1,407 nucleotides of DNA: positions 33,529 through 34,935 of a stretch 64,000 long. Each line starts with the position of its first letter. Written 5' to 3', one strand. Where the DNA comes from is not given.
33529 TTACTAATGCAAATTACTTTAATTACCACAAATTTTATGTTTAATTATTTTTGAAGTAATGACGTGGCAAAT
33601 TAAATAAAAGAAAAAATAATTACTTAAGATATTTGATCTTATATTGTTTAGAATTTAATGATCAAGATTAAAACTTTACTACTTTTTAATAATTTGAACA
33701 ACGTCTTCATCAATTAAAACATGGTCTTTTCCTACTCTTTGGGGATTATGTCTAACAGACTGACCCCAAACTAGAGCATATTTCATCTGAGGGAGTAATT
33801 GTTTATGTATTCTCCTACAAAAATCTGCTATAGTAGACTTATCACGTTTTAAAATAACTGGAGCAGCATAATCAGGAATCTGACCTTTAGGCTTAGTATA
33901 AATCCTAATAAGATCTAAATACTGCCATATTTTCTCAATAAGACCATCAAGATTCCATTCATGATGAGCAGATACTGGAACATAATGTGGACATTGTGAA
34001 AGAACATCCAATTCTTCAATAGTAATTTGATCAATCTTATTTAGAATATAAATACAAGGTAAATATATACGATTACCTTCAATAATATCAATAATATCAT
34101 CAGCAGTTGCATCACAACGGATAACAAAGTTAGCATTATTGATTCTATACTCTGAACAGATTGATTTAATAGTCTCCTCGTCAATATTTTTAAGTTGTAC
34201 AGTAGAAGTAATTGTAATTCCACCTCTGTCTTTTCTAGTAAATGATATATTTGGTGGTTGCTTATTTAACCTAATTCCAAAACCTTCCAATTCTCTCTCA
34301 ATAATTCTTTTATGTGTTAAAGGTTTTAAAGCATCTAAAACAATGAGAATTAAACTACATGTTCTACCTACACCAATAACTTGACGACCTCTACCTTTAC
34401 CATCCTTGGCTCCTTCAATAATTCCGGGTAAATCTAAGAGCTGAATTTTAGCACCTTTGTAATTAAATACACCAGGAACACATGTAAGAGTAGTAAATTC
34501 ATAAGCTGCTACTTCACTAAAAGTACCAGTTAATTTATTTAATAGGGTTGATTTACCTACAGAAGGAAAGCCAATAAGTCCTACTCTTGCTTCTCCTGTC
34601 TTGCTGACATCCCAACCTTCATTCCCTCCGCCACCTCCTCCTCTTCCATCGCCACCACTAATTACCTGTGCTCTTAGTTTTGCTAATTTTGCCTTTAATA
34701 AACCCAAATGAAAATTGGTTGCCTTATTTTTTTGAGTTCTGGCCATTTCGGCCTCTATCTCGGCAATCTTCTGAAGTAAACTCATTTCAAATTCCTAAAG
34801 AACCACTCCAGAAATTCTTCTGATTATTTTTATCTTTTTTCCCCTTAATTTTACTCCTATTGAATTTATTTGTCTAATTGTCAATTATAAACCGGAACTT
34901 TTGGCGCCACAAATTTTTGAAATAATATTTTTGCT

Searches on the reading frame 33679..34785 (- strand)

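Call 8: search_protein_families(library=pfam, proteins=[window:33679-34785:-])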
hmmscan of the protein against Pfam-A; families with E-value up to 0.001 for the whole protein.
window:33679-34785:- (368 aa): 5 families
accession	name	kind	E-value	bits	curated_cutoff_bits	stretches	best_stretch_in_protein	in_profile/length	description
PF16897.10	MMR_HSR1_Xtn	-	9.9e-43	144.9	35.2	1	187-292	1-106/106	C-terminal region of MMR_HSR1 domain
PF01926.29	MMR_HSR1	-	2.2e-23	83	21.9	1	67-177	1-106/113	50S ribosome-binding GTPase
PF02824.27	TGS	-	1.3e-19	70.4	22.2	1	293-367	1-60/60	TGS domain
PF02421.24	FeoB_N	-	1.9e-11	44.1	27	1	67-123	2-58/156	Ferrous iron transport protein B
PF00350.29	Dynamin_N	-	0.00034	21.1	27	0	112-159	101-145/168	Dynamin family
